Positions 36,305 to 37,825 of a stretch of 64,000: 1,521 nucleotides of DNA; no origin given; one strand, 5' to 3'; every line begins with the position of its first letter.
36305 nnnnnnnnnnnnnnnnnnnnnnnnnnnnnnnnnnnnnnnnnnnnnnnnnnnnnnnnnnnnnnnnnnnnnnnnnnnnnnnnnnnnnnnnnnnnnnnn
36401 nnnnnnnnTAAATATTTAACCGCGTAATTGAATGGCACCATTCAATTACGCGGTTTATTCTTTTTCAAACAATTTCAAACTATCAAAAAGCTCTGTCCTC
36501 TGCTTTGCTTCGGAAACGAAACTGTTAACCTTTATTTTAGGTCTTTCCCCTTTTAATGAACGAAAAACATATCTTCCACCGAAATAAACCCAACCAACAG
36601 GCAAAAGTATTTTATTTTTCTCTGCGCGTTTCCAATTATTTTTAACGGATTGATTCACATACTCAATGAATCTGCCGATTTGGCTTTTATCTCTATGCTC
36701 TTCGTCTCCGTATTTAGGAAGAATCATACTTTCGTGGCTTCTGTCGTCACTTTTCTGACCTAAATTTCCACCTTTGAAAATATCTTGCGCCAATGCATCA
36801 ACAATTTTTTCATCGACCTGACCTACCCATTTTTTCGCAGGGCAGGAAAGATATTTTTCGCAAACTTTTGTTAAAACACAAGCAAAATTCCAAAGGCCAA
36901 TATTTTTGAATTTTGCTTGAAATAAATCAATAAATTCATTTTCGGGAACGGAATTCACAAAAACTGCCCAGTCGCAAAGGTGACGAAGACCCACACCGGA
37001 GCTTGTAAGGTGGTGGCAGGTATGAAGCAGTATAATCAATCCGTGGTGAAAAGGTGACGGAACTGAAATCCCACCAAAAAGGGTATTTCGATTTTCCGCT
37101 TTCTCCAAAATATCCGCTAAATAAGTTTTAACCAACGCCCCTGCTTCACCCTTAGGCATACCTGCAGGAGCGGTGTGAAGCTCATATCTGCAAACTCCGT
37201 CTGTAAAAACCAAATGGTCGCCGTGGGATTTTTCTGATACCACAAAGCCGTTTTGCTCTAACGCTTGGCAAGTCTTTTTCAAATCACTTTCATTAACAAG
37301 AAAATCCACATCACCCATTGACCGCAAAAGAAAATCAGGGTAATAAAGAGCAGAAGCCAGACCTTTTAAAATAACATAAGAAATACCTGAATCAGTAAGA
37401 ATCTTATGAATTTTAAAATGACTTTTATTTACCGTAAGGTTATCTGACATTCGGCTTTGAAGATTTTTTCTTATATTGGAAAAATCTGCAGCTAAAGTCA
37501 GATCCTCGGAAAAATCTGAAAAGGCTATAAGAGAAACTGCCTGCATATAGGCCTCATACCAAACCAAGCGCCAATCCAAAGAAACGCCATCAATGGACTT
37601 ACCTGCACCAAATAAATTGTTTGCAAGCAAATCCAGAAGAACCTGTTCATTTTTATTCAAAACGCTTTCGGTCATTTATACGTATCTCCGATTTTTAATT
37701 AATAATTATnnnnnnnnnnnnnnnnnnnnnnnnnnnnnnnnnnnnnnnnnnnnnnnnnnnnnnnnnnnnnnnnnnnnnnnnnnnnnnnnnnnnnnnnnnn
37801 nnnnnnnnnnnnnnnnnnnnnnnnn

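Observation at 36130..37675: Orphan PqqD-like peptide chaperone convergent with an uncharacterised nucleotidyltransferase at the 3' end of a glycan-export operon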

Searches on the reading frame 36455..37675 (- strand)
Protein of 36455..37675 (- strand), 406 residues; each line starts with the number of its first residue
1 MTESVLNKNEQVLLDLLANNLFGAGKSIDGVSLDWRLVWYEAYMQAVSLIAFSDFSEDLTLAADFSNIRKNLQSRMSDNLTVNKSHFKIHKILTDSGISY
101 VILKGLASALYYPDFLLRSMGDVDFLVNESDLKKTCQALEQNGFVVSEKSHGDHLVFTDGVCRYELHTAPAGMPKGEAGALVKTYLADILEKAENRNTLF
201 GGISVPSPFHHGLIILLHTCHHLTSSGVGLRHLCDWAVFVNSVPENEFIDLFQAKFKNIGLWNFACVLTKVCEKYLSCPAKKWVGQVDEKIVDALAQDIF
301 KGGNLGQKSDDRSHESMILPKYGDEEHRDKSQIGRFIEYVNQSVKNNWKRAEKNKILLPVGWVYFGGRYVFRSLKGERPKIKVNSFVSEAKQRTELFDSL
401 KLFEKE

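Call 3: search_protein_families(library=pfam, proteins=[window:36455-37675:-], max_evalue=0.01)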
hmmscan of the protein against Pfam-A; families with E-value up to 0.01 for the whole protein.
window:36455-37675:- (406 aa): 1 family
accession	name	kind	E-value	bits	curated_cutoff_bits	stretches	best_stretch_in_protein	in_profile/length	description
PF14907.12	NTP_transf_5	-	2.9e-31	109.4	31.2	1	33-276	3-248/249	Uncharacterised nucleotidyltransferase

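Call 4: search_protein_families(library=ncbifam, proteins=[window:36455-37675:-], max_evalue=0.01)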
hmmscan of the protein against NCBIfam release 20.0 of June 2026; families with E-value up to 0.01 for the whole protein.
window:36455-37675:- (406 aa): 0 families

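Call 7: find_homologous_proteins(query=window:36455-37675:-)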
Query window:36455-37675:- (406 aa): 1826 proteins with E <= 0.001 among 8000 candidates; the best 120 are listed.
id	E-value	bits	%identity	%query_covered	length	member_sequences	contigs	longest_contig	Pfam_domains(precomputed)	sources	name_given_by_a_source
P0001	2.2e-275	931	100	100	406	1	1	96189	PF14907.13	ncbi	-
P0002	1.4e-232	790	84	100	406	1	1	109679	PF14907.13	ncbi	-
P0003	1.0e-227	774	82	100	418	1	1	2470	PF14907.13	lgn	-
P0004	1.2e-227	774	82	100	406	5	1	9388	PF14907.13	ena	-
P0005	1.2e-227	774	82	100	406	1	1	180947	PF14907.13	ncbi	-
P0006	5.7e-227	772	82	100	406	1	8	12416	PF14907.13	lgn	-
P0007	1.2e-226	770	81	100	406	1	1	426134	PF14907.13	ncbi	-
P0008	8.2e-226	768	80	100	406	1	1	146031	PF14907.13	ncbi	-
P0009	4.5e-225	765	80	100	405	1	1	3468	PF14907.13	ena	-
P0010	4.2e-224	762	79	100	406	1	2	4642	PF14907.13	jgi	jgi:hypothetical protein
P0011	9.7e-224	761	81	100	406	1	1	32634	PF14907.13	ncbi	-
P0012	4.5e-223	759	81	100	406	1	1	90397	PF14907.13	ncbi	-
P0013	8.8e-223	758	79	100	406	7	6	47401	PF14907.13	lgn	-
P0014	3.8e-222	756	80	100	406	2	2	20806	PF14907.13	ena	-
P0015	5.8e-222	755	81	100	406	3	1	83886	PF14907.13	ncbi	-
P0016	1.9e-220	750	79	100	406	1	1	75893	PF14907.13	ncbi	-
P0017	9.0e-220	748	79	100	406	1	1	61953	PF14907.13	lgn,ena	-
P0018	1.4e-219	747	79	100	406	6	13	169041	PF14907.13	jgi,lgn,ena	-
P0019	3.1e-219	746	78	100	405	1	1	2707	PF14907.13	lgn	-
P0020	4.1e-219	746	79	100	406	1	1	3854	PF14907.13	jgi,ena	-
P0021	8.0e-219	745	80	100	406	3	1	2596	PF14907.13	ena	-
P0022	3.3e-217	739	77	100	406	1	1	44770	PF14907.13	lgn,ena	-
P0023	3.8e-217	739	78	100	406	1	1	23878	PF14907.13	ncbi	-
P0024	7.8e-216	735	77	100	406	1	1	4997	PF14907.13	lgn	-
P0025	2.8e-215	733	77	100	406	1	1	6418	PF14907.13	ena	-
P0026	7.4e-205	699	73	100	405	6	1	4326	PF14907.13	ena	-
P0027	2.9e-193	661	69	99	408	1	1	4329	PF14907.13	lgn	-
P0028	3.7e-142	492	53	99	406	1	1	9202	PF14907.13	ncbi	-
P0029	2.6e-135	470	50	100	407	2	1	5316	PF14907.13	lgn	-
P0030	3.5e-134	466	77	64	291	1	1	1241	PF14907.13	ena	-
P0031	4.8e-132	459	49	99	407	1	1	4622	PF14907.13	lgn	-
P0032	3.5e-129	450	49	99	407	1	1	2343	PF14907.13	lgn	-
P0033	1.2e-128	448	49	99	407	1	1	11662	PF14907.13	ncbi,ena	-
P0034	2.4e-128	447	51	99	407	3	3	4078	PF14907.13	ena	-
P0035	2.6e-128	447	50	98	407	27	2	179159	PF14907.13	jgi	-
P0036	7.6e-128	445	49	100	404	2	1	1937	PF14907.13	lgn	-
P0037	1.5e-127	444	50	100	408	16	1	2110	PF14907.13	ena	-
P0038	1.6e-127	444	49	99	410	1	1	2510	PF14907.13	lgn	-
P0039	1.0e-126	441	50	99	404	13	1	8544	PF14907.13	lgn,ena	-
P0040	1.9e-126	441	49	99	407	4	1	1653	PF14907.13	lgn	-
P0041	3.1e-126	440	48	98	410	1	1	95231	PF14907.13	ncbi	-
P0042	6.6e-126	439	49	100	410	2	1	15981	PF14907.13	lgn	-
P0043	8.1e-126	438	48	99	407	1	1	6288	PF14907.13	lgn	-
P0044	9.8e-126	438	49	99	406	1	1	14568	PF14907.13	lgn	-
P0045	1.6e-125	437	48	98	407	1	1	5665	PF14907.13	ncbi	-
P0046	1.7e-125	437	48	99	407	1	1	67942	PF14907.13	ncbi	-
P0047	3.3e-125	436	49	100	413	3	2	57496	PF14907.13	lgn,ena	-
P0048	6.4e-125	435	49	100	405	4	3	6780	PF14907.13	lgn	-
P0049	1.4e-124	434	49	99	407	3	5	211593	PF14907.13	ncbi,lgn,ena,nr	ncbi:MAG: nucleotidyltransferase family protein [Clostridia bacterium]|nr:nucleotidyltransferase fam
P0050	1.7e-124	434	47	98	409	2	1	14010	PF14907.13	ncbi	-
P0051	1.8e-124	434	49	100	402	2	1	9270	PF14907.13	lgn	-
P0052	1.9e-124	434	49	100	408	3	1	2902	PF14907.13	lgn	-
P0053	2.3e-124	434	48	100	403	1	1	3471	PF14907.13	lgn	-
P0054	2.4e-124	434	48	98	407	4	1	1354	PF14907.13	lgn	-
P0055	2.5e-124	434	48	100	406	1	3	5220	PF14907.13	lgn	-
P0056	9.4e-124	432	47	100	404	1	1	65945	PF14907.13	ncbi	-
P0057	1.1e-123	431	50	98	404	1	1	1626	PF14907.13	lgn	-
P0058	1.5e-123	431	48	100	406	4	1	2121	PF14907.13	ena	-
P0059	1.6e-123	431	46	98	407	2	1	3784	PF14907.13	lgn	-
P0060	1.6e-123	431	47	100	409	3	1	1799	PF14907.13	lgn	-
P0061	1.9e-123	431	48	98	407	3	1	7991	PF14907.13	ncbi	-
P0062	2.0e-123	431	51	98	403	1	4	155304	PF14907.13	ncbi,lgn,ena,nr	ncbi:MAG: nucleotidyltransferase family protein [Clostridia bacterium]|nr:nucleotidyltransferase fam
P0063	2.9e-123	430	46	98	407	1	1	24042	PF14907.13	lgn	-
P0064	2.9e-123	430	48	98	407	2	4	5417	PF14907.13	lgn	-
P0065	3.1e-123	430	48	98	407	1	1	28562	PF14907.13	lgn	-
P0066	4.5e-123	429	47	99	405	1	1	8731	PF14907.13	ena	-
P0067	6.4e-123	429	48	98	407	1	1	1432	PF14907.13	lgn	-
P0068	9.7e-123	428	48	99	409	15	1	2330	PF14907.13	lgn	-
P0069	9.8e-123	428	47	99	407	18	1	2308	PF14907.13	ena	-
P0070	1.0e-122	428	48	98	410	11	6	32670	PF14907.13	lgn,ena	-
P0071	1.0e-122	428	47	99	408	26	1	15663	PF14907.13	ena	-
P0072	1.1e-122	428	49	100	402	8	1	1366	PF14907.13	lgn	-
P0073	1.7e-122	428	49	100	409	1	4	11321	PF14907.13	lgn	-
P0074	1.9e-122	427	48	98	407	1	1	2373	PF14907.13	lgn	-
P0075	2.0e-122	427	48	98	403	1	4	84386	PF14907.13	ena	-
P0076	2.8e-122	427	49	99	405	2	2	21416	PF14907.13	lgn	-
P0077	3.0e-122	427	49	99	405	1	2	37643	PF14907.13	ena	-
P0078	3.5e-122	426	47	98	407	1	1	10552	PF14907.13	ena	-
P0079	5.0e-122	426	48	100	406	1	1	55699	PF14907.13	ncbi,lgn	-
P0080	7.9e-122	425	49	100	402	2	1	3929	PF14907.13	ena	-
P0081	9.8e-122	425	49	100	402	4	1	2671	PF14907.13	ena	-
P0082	1.4e-121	425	47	100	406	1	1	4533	PF14907.13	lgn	-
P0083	2.6e-121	424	48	100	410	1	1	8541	PF14907.13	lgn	-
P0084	2.7e-121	424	47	100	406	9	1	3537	PF14907.13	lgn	-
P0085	4.0e-121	423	47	98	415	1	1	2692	PF14907.13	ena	-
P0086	4.3e-121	423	47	98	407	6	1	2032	PF14907.13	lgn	-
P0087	4.9e-121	423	47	99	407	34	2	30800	PF14907.13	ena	-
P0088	5.6e-121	423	47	100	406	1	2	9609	PF14907.13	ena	-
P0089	6.8e-121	422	48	100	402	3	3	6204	PF14907.13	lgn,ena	-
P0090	1.0e-120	422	48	99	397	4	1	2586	PF14907.13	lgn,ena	-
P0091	1.1e-120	422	49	100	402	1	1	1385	PF14907.13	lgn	-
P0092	1.1e-120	422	49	100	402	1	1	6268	PF14907.13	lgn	-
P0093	1.1e-120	421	48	100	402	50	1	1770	PF14907.13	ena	-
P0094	1.2e-120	421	47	99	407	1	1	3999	PF14907.13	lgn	-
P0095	1.8e-120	421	49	98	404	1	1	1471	PF14907.13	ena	-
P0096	2.5e-120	420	49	100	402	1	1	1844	PF14907.13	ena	-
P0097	3.4e-120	420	46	99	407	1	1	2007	PF14907.13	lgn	-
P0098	3.5e-120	420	47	98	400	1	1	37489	PF14907.13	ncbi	-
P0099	3.6e-120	420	49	98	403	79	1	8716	PF14907.13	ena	-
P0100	4.6e-120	419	46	99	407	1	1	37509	PF14907.13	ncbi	-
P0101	5.2e-120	419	47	99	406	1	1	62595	PF14907.13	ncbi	-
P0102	6.6e-120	419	46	99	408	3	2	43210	PF14907.13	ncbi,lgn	-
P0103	6.6e-120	419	47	99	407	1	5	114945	PF14907.13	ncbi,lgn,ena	-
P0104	7.8e-120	419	48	100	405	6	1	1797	PF14907.13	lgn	-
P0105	8.3e-120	419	47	99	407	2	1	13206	PF14907.13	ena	-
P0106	1.0e-119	418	47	99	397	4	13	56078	PF14907.13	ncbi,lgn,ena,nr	ncbi:MAG: nucleotidyltransferase family protein [Clostridia bacterium]|nr:nucleotidyltransferase fam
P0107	1.2e-119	418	48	99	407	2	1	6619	PF14907.13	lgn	-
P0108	1.2e-119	418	47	99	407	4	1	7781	PF14907.13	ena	-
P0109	1.3e-119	418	46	98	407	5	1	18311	PF14907.13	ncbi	-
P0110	1.5e-119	418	47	99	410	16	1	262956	PF14907.13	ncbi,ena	-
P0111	1.5e-119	418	47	98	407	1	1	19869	PF14907.13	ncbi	-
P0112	2.3e-119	417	49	100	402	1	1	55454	PF14907.13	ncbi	-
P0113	3.0e-119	417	47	98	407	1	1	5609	PF14907.13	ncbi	-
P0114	3.3e-119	417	46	98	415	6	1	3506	PF14907.13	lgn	-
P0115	4.2e-119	416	48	99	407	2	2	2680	PF14907.13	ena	-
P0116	4.7e-119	416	47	100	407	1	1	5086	PF14907.13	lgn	-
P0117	4.7e-119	416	47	99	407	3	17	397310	PF14907.13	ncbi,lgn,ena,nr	ncbi:MAG: nucleotidyltransferase family protein [Clostridia bacterium]|nr:nucleotidyltransferase fam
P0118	5.5e-119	416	47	99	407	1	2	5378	PF14907.13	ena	-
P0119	5.8e-119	416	47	100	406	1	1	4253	PF14907.13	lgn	-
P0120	5.9e-119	416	46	99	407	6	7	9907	PF14907.13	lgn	-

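Call 8: find_encoding_contigs(protein=P0002, flank=6000, max_places=2)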
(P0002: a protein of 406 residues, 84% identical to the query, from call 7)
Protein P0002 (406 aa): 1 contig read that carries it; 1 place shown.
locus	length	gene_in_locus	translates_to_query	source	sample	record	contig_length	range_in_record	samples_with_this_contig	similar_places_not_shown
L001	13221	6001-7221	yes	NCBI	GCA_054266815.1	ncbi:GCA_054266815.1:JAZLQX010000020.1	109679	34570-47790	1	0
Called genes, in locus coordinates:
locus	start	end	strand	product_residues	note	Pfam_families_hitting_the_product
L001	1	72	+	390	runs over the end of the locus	PF00534:Glycos_transf_1, PF13692:Glyco_trans_1_4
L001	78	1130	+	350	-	PF00535:Glycos_transf_2, PF13641:Glyco_tranf_2_3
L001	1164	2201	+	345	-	PF00535:Glycos_transf_2, PF10111:Glyco_tranf_2_2, PF13641:Glyco_tranf_2_3 (weak)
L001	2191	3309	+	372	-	PF00535:Glycos_transf_2, PF10111:Glyco_tranf_2_2, PF13641:Glyco_tranf_2_3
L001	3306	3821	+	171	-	PF00132:Hexapep, PF14602:Hexapep_2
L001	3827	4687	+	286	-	PF01061:ABC2_membrane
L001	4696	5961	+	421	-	PF00005:ABC_tran, PF14524:Wzt_C (weak)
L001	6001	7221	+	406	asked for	PF14907:NTP_transf_5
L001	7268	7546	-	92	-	PF05402:PqqD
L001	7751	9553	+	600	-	-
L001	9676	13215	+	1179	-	PF00404:Dockerin_1 (faint), PF20434:BD-FAE, PF07859:Abhydrolase_3, PF00326:Peptidase_S9, PF01738:DLH (weak)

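Call 9: find_encoding_contigs(protein=P0117, flank=6000, max_places=3)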
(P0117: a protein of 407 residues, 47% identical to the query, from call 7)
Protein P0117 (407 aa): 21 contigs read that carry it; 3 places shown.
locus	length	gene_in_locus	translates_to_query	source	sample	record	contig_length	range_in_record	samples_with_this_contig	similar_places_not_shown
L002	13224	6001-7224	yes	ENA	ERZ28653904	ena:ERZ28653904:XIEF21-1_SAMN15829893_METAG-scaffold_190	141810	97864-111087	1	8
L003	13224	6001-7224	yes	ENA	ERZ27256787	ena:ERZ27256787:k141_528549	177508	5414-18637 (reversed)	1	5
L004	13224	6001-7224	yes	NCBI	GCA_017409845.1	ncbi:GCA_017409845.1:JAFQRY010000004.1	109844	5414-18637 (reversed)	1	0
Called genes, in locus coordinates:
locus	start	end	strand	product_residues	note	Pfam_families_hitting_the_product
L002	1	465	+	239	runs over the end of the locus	PF08942:DUF1919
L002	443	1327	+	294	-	PF01061:ABC2_membrane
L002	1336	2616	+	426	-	PF00005:ABC_tran, PF14524:Wzt_C (weak)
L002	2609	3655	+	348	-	PF01073:3Beta_HSD, PF01370:Epimerase, PF02719:Polysacc_synt_2, PF04321:RmlD_sub_bind (weak), PF07993:NAD_binding_4, PF16363:GDP_Man_Dehyd, PF13460:NAD_binding_10, PF08485:Polysacc_syn_2C, +1 more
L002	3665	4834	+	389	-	PF02350:Epimerase_2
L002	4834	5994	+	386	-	PF01370:Epimerase, PF14667:Polysacc_synt_C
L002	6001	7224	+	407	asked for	PF14907:NTP_transf_5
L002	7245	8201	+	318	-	PF03816:LytR_cpsA_psr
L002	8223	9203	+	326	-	PF18025:FucT_N, PF00852:Glyco_transf_10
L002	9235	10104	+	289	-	-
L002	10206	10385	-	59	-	-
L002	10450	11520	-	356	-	PF04321:RmlD_sub_bind, PF01073:3Beta_HSD, PF01370:Epimerase, PF02719:Polysacc_synt_2, PF07993:NAD_binding_4, PF16363:GDP_Man_Dehyd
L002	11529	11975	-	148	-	-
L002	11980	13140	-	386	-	PF03816:LytR_cpsA_psr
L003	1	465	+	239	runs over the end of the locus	PF08942:DUF1919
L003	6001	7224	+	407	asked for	PF14907:NTP_transf_5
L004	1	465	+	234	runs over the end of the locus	PF08942:DUF1919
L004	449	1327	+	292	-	PF01061:ABC2_membrane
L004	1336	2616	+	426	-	PF00005:ABC_tran, PF14524:Wzt_C (weak)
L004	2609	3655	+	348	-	PF01073:3Beta_HSD, PF01370:Epimerase, PF02719:Polysacc_synt_2, PF04321:RmlD_sub_bind (weak), PF07993:NAD_binding_4, PF16363:GDP_Man_Dehyd, PF13460:NAD_binding_10, PF08485:Polysacc_syn_2C, +1 more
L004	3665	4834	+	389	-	PF02350:Epimerase_2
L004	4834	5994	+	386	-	PF01370:Epimerase, PF14667:Polysacc_synt_C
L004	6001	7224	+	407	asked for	PF14907:NTP_transf_5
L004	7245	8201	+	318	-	PF03816:LytR_cpsA_psr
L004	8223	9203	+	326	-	PF18025:FucT_N, PF00852:Glyco_transf_10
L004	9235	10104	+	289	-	-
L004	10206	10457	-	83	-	-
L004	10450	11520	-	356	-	PF04321:RmlD_sub_bind, PF01073:3Beta_HSD, PF01370:Epimerase, PF02719:Polysacc_synt_2, PF07993:NAD_binding_4, PF16363:GDP_Man_Dehyd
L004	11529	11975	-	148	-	-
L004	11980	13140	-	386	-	PF03816:LytR_cpsA_psr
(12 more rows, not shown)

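Call 10: find_encoding_contigs(protein=P0035, flank=6000, max_places=2)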
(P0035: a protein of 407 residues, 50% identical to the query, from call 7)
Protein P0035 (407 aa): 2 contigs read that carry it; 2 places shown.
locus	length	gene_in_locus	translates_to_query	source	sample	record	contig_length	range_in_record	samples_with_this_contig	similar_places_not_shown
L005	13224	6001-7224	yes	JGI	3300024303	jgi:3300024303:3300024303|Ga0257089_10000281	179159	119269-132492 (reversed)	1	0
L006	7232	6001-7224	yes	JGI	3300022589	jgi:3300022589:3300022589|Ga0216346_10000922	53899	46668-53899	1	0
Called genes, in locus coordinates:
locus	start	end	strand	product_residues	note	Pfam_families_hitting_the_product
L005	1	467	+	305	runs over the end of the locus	PF14305:ATPgrasp_TupA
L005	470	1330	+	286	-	PF01061:ABC2_membrane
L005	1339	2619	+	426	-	PF00005:ABC_tran, PF14524:Wzt_C (weak)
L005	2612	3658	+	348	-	PF01073:3Beta_HSD, PF01370:Epimerase, PF02719:Polysacc_synt_2, PF04321:RmlD_sub_bind (weak), PF07993:NAD_binding_4, PF16363:GDP_Man_Dehyd, PF13460:NAD_binding_10, PF08485:Polysacc_syn_2C, +1 more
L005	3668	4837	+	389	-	PF02350:Epimerase_2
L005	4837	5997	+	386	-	PF01370:Epimerase, PF07993:NAD_binding_4 (faint), PF14667:Polysacc_synt_C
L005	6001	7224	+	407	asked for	PF14907:NTP_transf_5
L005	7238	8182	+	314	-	PF03816:LytR_cpsA_psr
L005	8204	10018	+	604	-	PF02368:Big_2 (faint), PF00082:Peptidase_S8, PF06832:BiPBP_C (faint)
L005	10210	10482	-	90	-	PF05402:PqqD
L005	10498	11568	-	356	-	PF04321:RmlD_sub_bind, PF01073:3Beta_HSD, PF01370:Epimerase, PF02719:Polysacc_synt_2, PF07993:NAD_binding_4, PF16363:GDP_Man_Dehyd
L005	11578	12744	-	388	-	PF03816:LytR_cpsA_psr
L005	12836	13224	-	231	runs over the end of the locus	PF07451:SpoVAD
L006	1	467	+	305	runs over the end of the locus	PF14305:ATPgrasp_TupA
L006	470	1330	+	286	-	PF01061:ABC2_membrane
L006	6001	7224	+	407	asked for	PF14907:NTP_transf_5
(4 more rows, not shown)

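Call 17: find_related_loci(query=A1, collection=genome_contigs, flank=10000)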
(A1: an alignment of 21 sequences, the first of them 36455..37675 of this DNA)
Query A1 (406 aa) in genome_contigs; peptide patterns used: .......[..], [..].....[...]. (x = any residue, [..] = any of these).
521 stretches matched a pattern; 430 encode a relative of the query (tblastn E <= 1e-3); the best 80 are kept; 80 distinct loci.
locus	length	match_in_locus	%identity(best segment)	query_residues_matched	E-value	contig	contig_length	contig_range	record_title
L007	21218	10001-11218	81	1-406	0e+0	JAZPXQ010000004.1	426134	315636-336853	MAG: Acutalibacteraceae bacterium isolate T1900044651_TS20190117.MAGScoT_cleanbin_000005 SGB_1416_k141_837522, whole gen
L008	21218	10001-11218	81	1-406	0e+0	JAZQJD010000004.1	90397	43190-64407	MAG: Acutalibacteraceae bacterium isolate T1900044621_TS20190087.MAGScoT_cleanbin_000031 SGB_890_k141_351737, whole geno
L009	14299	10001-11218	81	1-406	0e+0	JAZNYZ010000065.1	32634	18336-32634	MAG: Acutalibacteraceae bacterium isolate T1900044773_TS20190239.MAGScoT_cleanbin_000011 SGB_2458_k141_1131348, whole ge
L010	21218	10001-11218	79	1-406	0e+0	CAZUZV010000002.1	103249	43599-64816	MAG TPA_asm: uncultured Eubacteriales bacterium isolate SRP315200_co1_575 genome assembly, contig: NODE_69_length_103249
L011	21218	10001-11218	81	1-406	0e+0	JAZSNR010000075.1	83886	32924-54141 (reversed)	MAG: Acutalibacteraceae bacterium isolate T1900044550_TS20190016.MAGScoT_cleanbin_000044 SGB_217_k141_1064830, whole gen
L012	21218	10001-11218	79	1-406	0e+0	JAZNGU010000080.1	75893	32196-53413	MAG: Acutalibacteraceae bacterium isolate T1900044699_TS20190165.MAGScoT_cleanbin_000007 SGB_1793_k141_410700, whole gen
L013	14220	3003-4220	78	1-406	0e+0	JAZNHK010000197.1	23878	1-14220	MAG: Acutalibacteraceae bacterium isolate T1900044693_TS20190159.MAGScoT_cleanbin_000018 SGB_1761_k141_692621, whole gen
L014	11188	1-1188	79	11-406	0e+0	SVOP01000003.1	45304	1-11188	MAG: Oscillospiraceae bacterium isolate SIG568 NODE_4100_length_45304_cov_1.441353, whole genome shotgun sequence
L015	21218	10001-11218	74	1-406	0e+0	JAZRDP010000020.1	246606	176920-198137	MAG: Acutalibacteraceae bacterium isolate T1900045506_YK20190200.MAGScoT_cleanbin_000013 SGB_7530_k141_1920371, whole ge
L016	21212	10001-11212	48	1-404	3e-133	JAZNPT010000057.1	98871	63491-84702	MAG: Acutalibacteraceae bacterium isolate T1900044832_TS20190298.MAGScoT_cleanbin_000010 SGB_2900_k141_905404, whole gen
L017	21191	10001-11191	49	6-405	1e-131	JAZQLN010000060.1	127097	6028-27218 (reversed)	MAG: Acutalibacteraceae bacterium isolate T1900044609_TS20190075.MAGScoT_cleanbin_000046 SGB_788_k141_2427825, whole gen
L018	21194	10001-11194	48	6-403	5e-131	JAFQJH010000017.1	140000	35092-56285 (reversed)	MAG: Clostridia bacterium isolate RGIG1871 Goat_Cecum-6__c381, whole genome shotgun sequence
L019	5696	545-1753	49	1-406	1e-131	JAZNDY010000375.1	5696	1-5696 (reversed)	MAG: Acutalibacteraceae bacterium isolate T1900044724_TS20190190.MAGScoT_cleanbin_000044 SGB_1925_k141_836179, whole gen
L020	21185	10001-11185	48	6-403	2e-130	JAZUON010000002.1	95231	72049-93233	MAG: Acutalibacteraceae bacterium isolate T1900044873_TS20190339.MAGScoT_cleanbin_000012 SGB_3176_k141_1979925, whole ge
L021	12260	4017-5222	48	1-405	1e-130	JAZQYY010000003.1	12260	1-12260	MAG: Acutalibacteraceae bacterium isolate T1900045159_TC20190153.MAGScoT_cleanbin_000008 SGB_5013_k141_948842, whole gen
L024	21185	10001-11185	48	6-403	8e-130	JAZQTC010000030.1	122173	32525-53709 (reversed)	MAG: Acutalibacteraceae bacterium isolate T1900045194_TC20190190.MAGScoT_cleanbin_000014 SGB_5305_k141_1514894, whole ge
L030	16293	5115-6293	51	8-404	6e-128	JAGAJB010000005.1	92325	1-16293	MAG: Clostridia bacterium isolate RGIG8488 Water_deer_Cecum-1__c108, whole genome shotgun sequence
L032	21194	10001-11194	47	6-403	9e-128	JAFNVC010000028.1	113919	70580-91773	MAG: Clostridia bacterium isolate RGIG150 Dairy_cattle_Cecum-2__c1066929, whole genome shotgun sequence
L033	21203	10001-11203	48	2-406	2e-127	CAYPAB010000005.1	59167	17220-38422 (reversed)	MAG TPA_asm: uncultured Eubacteriales bacterium isolate SRP350583_co2_379 genome assembly, contig: NODE_588_length_59167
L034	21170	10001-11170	48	6-406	2e-127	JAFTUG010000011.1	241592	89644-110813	MAG: Clostridia bacterium isolate RGIG4155 Roe_deer_Colon-1__c1830, whole genome shotgun sequence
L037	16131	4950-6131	48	8-405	9e-126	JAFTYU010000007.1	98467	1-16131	MAG: Clostridia bacterium isolate RGIG4273 Roe_deer_Colon.Co__c235620, whole genome shotgun sequence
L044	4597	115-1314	48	1-405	2e-125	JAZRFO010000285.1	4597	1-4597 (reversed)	MAG: Acutalibacteraceae bacterium isolate T1900045494_YK20190188.MAGScoT_cleanbin_000052 SGB_7415_k141_524910, whole gen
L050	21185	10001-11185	46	6-403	6e-124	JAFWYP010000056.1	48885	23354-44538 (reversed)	MAG: Clostridia bacterium isolate RGIG6189 Sheep_Rectum-1__c909748, whole genome shotgun sequence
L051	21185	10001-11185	47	6-403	4e-124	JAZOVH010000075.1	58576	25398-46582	MAG: Acutalibacteraceae bacterium isolate T1900045527_YK20190221.MAGScoT_cleanbin_000017 SGB_7701_k141_1857463, whole ge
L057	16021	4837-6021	48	8-406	2e-123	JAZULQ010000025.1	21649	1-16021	MAG: Acutalibacteraceae bacterium isolate T1900044904_TS20190370.MAGScoT_cleanbin_000062 SGB_3307_k141_3049097, whole ge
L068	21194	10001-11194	46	4-404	7e-121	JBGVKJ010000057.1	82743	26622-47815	MAG: Acutalibacteraceae bacterium isolate fecal_MAG_307 fecal_MAG_307_contig_0057, whole genome shotgun sequence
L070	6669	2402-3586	46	6-403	6e-121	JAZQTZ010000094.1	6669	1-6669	MAG: Acutalibacteraceae bacterium isolate T1900045184_TC20190180.MAGScoT_cleanbin_000036 SGB_5257_k141_863602, whole gen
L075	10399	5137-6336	48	1-405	2e-119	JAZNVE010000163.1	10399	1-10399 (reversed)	MAG: Acutalibacteraceae bacterium isolate T1900044791_TS20190257.MAGScoT_cleanbin_000026 SGB_2651_k141_602766, whole gen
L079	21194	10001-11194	45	6-406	2e-118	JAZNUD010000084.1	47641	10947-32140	MAG: Acutalibacteraceae bacterium isolate T1900044799_TS20190265.MAGScoT_cleanbin_000021 SGB_2699_k141_688187, whole gen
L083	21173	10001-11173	45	6-406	2e-117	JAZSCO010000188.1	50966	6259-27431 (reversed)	MAG: Acutalibacteraceae bacterium isolate T1900044915_TS20190381.MAGScoT_cleanbin_000012 SGB_3328_k141_111400, whole gen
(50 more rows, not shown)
